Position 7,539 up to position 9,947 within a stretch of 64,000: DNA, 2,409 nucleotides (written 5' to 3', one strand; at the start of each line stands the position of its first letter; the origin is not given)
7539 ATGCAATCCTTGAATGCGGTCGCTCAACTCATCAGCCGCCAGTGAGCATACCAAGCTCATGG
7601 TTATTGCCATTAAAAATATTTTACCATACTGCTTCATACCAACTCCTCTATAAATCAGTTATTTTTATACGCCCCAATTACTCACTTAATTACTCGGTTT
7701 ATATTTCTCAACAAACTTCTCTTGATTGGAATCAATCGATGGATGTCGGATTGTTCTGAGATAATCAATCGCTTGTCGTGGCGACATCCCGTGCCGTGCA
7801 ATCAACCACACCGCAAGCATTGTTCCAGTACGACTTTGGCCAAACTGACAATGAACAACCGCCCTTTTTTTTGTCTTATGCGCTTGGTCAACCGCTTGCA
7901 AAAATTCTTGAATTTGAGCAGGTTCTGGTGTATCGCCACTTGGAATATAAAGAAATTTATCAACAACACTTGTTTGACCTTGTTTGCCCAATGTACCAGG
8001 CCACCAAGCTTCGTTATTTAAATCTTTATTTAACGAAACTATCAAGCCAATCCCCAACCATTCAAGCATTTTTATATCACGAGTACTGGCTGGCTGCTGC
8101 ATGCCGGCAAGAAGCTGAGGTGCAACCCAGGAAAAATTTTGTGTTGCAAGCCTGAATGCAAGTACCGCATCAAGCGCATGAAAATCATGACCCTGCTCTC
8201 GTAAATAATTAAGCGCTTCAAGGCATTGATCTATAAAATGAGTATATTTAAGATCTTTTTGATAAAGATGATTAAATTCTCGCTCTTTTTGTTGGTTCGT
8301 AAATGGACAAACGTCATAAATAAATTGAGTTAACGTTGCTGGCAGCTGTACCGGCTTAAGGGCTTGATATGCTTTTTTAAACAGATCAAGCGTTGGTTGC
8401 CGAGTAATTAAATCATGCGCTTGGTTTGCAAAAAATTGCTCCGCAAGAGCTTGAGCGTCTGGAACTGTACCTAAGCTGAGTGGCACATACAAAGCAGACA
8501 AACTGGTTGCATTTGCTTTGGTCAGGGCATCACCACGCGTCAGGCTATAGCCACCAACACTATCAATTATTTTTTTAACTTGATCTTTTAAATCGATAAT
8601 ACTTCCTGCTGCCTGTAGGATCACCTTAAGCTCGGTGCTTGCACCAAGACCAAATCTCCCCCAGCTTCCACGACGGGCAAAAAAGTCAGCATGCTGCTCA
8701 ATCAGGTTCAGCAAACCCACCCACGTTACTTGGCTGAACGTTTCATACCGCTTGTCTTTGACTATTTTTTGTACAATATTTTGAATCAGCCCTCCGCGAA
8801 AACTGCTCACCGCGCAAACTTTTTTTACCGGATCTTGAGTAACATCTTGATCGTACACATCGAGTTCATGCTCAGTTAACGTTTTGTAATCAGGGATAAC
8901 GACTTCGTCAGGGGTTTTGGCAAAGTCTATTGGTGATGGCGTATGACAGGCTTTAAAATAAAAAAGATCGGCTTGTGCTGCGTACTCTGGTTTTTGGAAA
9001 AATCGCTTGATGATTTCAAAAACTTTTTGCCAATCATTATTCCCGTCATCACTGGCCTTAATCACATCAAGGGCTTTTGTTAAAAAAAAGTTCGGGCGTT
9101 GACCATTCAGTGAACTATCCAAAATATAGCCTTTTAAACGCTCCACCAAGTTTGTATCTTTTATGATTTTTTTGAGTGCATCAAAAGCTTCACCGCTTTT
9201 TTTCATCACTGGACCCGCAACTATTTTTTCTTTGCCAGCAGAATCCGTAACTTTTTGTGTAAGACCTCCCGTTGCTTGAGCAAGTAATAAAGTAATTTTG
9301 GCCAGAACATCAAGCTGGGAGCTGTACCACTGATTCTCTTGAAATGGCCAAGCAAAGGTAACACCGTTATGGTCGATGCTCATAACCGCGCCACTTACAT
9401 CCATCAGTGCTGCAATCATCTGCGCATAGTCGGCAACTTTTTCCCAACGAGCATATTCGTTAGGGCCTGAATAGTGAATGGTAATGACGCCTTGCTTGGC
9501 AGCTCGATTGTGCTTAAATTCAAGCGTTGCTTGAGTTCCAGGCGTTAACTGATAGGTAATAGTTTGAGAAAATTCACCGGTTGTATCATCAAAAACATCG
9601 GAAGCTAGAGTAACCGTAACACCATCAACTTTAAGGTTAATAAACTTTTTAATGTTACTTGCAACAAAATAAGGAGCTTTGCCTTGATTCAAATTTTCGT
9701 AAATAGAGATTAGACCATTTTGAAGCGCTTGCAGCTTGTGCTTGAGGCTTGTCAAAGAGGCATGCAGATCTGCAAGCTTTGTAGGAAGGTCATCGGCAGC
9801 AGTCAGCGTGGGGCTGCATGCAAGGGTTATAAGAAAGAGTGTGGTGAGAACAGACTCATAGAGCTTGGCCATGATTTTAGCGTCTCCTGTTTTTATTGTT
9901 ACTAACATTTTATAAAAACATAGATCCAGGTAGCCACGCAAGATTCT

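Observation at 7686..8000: C-terminal eukaryote-type dual-specificity phosphatase domain on a secreted bacterial protein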

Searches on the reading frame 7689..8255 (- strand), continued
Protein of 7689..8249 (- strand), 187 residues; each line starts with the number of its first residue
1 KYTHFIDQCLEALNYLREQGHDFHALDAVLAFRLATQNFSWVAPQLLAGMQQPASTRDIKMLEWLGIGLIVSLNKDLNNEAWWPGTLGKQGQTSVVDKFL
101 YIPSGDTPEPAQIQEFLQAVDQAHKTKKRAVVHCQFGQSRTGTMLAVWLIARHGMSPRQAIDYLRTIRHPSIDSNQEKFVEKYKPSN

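Call 73: find_encoding_contigs(protein=P0012, flank=10000, max_places=3)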
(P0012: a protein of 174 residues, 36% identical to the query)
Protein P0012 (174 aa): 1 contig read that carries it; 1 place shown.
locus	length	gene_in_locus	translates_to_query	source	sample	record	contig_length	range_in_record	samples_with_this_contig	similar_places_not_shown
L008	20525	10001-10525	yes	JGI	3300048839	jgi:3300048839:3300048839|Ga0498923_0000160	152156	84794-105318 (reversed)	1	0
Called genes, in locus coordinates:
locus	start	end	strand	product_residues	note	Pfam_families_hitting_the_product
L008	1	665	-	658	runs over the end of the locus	PF17764:PriA_3primeBD, PF04851:ResIII, PF00270:DEAD, PF18319:Zn_ribbon_PriA, PF00271:Helicase_C (weak), PF18074:PriA_C (weak)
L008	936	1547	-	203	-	PF04028:DUF374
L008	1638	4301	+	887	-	PF00675:Peptidase_M16, PF05193:Peptidase_M16_C, PF00675:Peptidase_M16, PF05193:Peptidase_M16_C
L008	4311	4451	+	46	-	-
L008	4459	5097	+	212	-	PF00334:NDK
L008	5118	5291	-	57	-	-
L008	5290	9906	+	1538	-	PF01326:PPDK_N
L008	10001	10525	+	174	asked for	PF22784:PTP-SAK, PF22741:PTP-NADK, PF22785:Tc-R-P, PF00782:DSPc, PF14566:PTPlike_phytase (weak), PF00102:Y_phosphatase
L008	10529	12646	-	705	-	-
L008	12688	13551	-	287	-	PF22784:PTP-SAK, PF22785:Tc-R-P, PF00782:DSPc, PF14566:PTPlike_phytase (weak), PF22741:PTP-NADK, PF00102:Y_phosphatase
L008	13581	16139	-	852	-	PF02861:Clp_N, PF23569:NBD_SMAX1, PF00004:AAA, PF17871:AAA_lid_9, PF00004:AAA, PF07724:AAA_2, PF07728:AAA_5, PF10431:ClpB_D2-small, +6 more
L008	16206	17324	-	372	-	PF13529:Peptidase_C39_2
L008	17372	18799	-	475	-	PF10396:TrmE_N, PF12631:MnmE_helical, PF03193:RsgA_GTPase (faint), PF00009:GTP_EFTU (weak), PF00350:Dynamin_N (faint), PF01926:MMR_HSR1, PF02421:FeoB_N, PF04548:AIG1 (weak)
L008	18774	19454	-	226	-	PF14804:Jag_N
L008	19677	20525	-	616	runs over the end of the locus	PF02705:K_trans, PF22776:K_trans_C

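Call 74: find_encoding_contigs(protein=P0011, flank=10000, max_places=3)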
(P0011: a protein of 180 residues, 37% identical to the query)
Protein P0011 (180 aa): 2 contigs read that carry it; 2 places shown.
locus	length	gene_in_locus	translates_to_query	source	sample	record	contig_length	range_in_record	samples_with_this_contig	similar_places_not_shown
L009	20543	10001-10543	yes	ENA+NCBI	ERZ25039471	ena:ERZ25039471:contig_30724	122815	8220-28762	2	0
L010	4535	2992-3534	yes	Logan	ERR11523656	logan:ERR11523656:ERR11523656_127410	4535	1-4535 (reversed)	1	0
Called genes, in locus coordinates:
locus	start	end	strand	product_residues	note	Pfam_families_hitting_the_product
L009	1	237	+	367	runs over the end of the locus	PF02684:LpxB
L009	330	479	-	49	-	-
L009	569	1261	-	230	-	PF12796:Ank_2, PF13637:Ank_4, PF13857:Ank_5, PF00023:Ank, PF13637:Ank_4, PF13637:Ank_4, PF12796:Ank_2, PF00023:Ank, +5 more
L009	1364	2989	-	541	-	PF08245:Mur_ligase_M, PF02875:Mur_ligase_C (weak)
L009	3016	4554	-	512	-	PF00294:PfkB, PF01467:CTP_transf_like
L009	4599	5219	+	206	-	PF00215:OMPdecase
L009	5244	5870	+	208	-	PF02777:Sod_Fe_C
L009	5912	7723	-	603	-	PF04675:DNA_ligase_A_N, PF01068:DNA_ligase_A_M, PF04679:DNA_ligase_A_C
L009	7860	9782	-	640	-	-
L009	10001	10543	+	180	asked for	PF22784:PTP-SAK, PF00782:DSPc, PF22785:Tc-R-P, PF22741:PTP-NADK, PF14566:PTPlike_phytase (weak), PF00102:Y_phosphatase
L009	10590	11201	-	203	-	PF02660:G3P_acyltransf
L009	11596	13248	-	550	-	PF21760:SecD_1st, PF22599:SecDF_P1_head, PF02355:SecD_SecF_C, PF03176:MMPL (weak)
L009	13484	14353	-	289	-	PF01435:Peptidase_M48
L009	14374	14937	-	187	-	PF00376:MerR, PF13411:MerR_1, PF13591:MerR_2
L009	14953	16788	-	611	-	PF00009:GTP_EFTU, PF03144:GTP_EFTU_D2, PF00679:EFG_C, PF06421:LepA_C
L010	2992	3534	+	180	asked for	PF22784:PTP-SAK, PF00782:DSPc, PF22785:Tc-R-P, PF22741:PTP-NADK, PF14566:PTPlike_phytase (weak), PF00102:Y_phosphatase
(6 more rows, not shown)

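Call 93: find_encoding_contigs(protein=P0077, flank=8000, max_places=3)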
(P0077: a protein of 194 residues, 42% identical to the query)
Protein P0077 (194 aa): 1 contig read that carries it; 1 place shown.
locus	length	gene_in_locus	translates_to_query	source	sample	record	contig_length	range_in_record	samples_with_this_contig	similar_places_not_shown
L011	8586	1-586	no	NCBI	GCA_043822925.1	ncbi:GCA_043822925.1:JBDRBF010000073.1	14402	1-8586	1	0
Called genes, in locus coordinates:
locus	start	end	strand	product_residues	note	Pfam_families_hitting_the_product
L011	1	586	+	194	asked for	PF14566:PTPlike_phytase, PF22784:PTP-SAK, PF00782:DSPc, PF22741:PTP-NADK, PF22785:Tc-R-P, PF00102:Y_phosphatase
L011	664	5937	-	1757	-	PF01326:PPDK_N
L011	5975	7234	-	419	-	-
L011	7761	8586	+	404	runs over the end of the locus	PF25917:BSH_RND, PF25954:Beta-barrel_RND_2 (faint)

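Call 95: search_protein_families(library=pfam, proteins=[L011:667-5937:-, L011:5978-7234:-], max_evalue=0.01)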
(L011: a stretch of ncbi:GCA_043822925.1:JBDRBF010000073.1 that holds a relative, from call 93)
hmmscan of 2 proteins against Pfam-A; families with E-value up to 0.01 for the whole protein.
L011:667-5937:- (1757 aa): 1 family
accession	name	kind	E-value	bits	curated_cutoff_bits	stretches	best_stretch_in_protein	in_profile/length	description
PF01326.24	PPDK_N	-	1.5e-31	110.4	27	1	88-473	16-317/328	Pyruvate phosphate dikinase, AMP/ATP-binding domain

L011:5978-7234:- (419 aa): 0 families

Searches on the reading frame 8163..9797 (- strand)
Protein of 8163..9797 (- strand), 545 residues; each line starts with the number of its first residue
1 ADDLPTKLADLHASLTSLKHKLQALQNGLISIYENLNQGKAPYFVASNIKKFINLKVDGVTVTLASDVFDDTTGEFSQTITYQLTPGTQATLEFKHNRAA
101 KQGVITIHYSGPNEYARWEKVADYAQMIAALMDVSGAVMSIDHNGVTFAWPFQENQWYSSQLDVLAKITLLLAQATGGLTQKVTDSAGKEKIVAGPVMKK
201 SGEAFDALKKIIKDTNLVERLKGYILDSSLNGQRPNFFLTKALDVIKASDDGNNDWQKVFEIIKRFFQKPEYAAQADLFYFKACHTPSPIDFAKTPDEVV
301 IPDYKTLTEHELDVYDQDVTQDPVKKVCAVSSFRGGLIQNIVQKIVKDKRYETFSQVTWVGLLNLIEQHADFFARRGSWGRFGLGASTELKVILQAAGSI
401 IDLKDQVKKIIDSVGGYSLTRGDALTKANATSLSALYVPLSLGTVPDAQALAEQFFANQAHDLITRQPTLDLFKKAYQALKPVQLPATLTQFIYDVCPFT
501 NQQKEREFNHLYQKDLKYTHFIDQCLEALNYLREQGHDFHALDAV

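Call 28: search_protein_representatives(protein=window:8163-9797:-)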
Query: 545 residues. Proteins with E-value up to 0.001 (for the whole library): 5; up to 1e-10: 2; up to 1e-30: 1. The best 5 are listed.
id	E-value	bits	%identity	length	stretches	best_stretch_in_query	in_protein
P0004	1.3e-188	644.3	66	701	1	2-479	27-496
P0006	7.3e-21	90.8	28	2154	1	82-459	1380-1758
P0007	1.7e-05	40.1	35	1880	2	107-288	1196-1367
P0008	2.3e-04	36.4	28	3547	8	163-218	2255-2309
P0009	2.8e-04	36.1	27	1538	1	110-286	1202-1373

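Call 32: search_protein_families(library=pfam, proteins=[P0006, P0007, P0009], max_evalue=0.001)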
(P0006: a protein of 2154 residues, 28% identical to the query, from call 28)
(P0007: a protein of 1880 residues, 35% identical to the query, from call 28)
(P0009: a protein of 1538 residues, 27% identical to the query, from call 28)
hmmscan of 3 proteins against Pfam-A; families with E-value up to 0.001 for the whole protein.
P0006 (2154 aa): 7 families
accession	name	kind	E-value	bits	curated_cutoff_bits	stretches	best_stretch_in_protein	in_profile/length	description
PF22784.1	PTP-SAK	-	8.2e-26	91.3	27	1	1831-1969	2-153/153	Swiss Army Knife protein, DSP-PTPase phosphatase domain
PF01326.24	PPDK_N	-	1.8e-22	80.5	27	1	494-687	160-317/328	Pyruvate phosphate dikinase, AMP/ATP-binding domain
PF22785.1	Tc-R-P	-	2.8e-18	66.8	27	1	1855-1940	17-104/106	Polymorphic toxin system, DSP-PTPase phosphatase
PF22741.1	PTP-NADK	-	2.3e-14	53.5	27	1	1885-1964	77-159/163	DSP-PTPase phosphatase fused to NAD+ Kinase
PF00782.25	DSPc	-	2.8e-12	47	33.5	1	1878-1973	33-131/133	Dual specificity phosphatase, catalytic domain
PF14566.11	PTPlike_phytase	-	1.5e-06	28.9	27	1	1885-1935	102-153/158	Inositol hexakisphosphate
PF00102.32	Y_phosphatase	-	2.5e-06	27.7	20.9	1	1905-1965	156-224/234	Protein-tyrosine phosphatase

P0007 (1880 aa): 7 families
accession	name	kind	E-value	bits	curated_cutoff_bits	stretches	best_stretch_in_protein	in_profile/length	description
PF22784.1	PTP-SAK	-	4.6e-30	105.1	27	1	1540-1676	2-152/153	Swiss Army Knife protein, DSP-PTPase phosphatase domain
PF01326.24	PPDK_N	-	4.8e-25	89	27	1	140-500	20-322/328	Pyruvate phosphate dikinase, AMP/ATP-binding domain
PF22785.1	Tc-R-P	-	2.6e-21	76.6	27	1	1563-1648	17-104/106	Polymorphic toxin system, DSP-PTPase phosphatase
PF00782.25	DSPc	-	2e-16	60.5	33.5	1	1562-1680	11-130/133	Dual specificity phosphatase, catalytic domain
PF22741.1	PTP-NADK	-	5.1e-08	32.9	27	1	1588-1664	74-151/163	DSP-PTPase phosphatase fused to NAD+ Kinase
PF00102.32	Y_phosphatase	-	1.4e-05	25.3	20.9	1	1611-1673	156-224/234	Protein-tyrosine phosphatase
PF14566.11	PTPlike_phytase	-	0.00066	20.2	27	0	1591-1643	102-153/158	Inositol hexakisphosphate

P0009 (1538 aa): 1 family
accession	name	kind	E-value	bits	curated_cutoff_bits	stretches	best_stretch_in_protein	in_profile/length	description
PF01326.24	PPDK_N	-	5.2e-27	95.4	27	1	93-471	5-317/328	Pyruvate phosphate dikinase, AMP/ATP-binding domain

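Call 39: search_solved_structures(query=P0007, max_evalue=0.01, show_alignments=0)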
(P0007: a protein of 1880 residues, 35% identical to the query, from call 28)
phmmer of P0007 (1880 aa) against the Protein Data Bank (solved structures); distinct sequences matched with E-value up to 0.01: 55.
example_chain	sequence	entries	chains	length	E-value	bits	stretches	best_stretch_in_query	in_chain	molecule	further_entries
2img_A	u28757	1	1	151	2.5e-24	87.9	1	1540-1680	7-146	Dual specificity protein phosphatase 23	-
4erc_A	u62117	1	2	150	2.5e-24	87.9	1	1540-1680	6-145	Dual specificity protein phosphatase 23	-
9e9l_A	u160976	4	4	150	2.7e-22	81.2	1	1567-1685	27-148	ShufPTP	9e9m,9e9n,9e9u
25xa_A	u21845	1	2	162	5.4e-21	76.9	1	1541-1687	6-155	Dual specificity protein phosphatase family protein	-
5z59_A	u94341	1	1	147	1.8e-20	75.1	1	1567-1682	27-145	Protein-tyrosine phosphatase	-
5z5a_A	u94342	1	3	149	1.9e-20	75.1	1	1567-1682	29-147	Protein-tyrosine phosphatase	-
5z5b_A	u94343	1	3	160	8.8e-20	72.8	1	1567-1684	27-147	Protein-tyrosine phosphatase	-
2i6i_A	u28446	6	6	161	1.7e-15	58.6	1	1544-1680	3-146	Sulfolobus solfataricus protein tyrosine phosphatase | protein tyrosine phosphatase | SsoPTP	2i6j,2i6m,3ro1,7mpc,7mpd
2dxp_A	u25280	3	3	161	4.2e-14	54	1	1544-1680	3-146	Sulfolobus solfataricus protein tyrosine phosphatase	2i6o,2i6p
1ohc_A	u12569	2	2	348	9e-13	49.6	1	1559-1682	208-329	CDC14B2 PHOSPHATASE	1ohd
1ohe_A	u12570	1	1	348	2.2e-11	45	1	1559-1682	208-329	CDC14B2 PHOSPHATASE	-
9rib_A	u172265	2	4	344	1.4e-09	39.1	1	1560-1678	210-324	Dual specificity protein phosphatase CDC14A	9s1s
6g84_A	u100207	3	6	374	1.1e-08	36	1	1562-1676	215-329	Tyrosine-protein phosphatase CDC14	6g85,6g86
5xw4_A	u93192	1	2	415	1.4e-08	35.7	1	1562-1676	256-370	Tyrosine-protein phosphatase CDC14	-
3rgo_A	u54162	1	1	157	3.3e-08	34.5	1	1565-1682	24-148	Protein-tyrosine phosphatase mitochondrial 1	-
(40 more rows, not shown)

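Call 68: search_protein_families(library=ncbifam, proteins=[P0007], max_evalue=0.01)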
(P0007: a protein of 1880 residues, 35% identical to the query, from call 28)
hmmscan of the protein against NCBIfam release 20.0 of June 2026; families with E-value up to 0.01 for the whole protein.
P0007 (1880 aa): 11 families
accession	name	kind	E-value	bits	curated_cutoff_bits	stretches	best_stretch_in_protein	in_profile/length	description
NF005057.0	PRK06464.1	equivalog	1.8e-17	62.7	598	1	202-542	74-392/798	phosphoenolpyruvate synthase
TIGR01418.1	PEP_synth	equivalog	3.9e-17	61.9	739.75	1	204-544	71-390/784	pyruvate, water dikinase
NF009025.0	PRK12361.1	equivalog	6.9e-15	54.2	505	1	1562-1674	112-226/546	hypothetical protein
NF052631.1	prodigiosin_PigC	equivalog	3.4e-11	41.8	1300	1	373-507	185-316/883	prodigiosin ligase PigC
NF004881.0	PRK06241.2-2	equivalog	2e-09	36.3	883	1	200-493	53-315/898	phosphoenolpyruvate synthase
NF004877.0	PRK06241.1-2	subfamily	7.4e-09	34.4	866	1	376-488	205-313/869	phosphoenolpyruvate synthase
NF004508.0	PRK05849.1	equivalog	2.8e-08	32.2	501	1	236-295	47-107/789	hypothetical protein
NF004879.0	PRK06241.1-4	equivalog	6.4e-08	31.2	976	1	376-489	205-314/868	phosphoenolpyruvate synthase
NF041857.1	RIF_Ptrans_rph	equivalog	1e-07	30.8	999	1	376-489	203-312/864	rifamycin-inactivating phosphotransferase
NF052632.1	undecylprod_RedH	equivalog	1e-06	27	1350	1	377-503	185-312/880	undecylprodigiosin ligase RedH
NF004878.0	PRK06241.1-3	subfamily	1.9e-06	26.2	945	1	375-488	203-312/891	phosphoenolpyruvate synthase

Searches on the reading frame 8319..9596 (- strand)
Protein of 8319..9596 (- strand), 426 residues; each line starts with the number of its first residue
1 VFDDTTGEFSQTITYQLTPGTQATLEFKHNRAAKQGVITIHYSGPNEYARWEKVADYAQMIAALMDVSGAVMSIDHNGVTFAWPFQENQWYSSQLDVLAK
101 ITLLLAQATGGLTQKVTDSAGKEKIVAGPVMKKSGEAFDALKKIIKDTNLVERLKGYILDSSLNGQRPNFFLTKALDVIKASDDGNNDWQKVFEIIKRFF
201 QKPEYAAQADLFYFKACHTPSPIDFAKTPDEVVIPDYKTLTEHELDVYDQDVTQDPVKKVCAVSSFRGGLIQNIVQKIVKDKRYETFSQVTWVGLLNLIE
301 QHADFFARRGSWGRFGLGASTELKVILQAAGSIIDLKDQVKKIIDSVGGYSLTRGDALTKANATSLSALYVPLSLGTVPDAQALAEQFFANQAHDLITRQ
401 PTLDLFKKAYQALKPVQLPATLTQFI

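Call 59: search_solved_structures(query=A4, max_evalue=10)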
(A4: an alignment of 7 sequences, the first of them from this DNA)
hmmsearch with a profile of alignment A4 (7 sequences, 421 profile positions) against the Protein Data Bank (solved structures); distinct sequences matched with E-value up to 10: 0.

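Call 60: search_protein_families(library=pfam, alignment_id=A4, max_evalue=1)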
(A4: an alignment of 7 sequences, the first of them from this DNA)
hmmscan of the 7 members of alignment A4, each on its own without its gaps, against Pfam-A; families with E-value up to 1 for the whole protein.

A. member 1, seq(426 aa): 0 families

B. families by the number of members that match (of 7 scanned): 1 family
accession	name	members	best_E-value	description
PF23094.2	MBTPS1_3rd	1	0.15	MBTPS1, third Ig-like domain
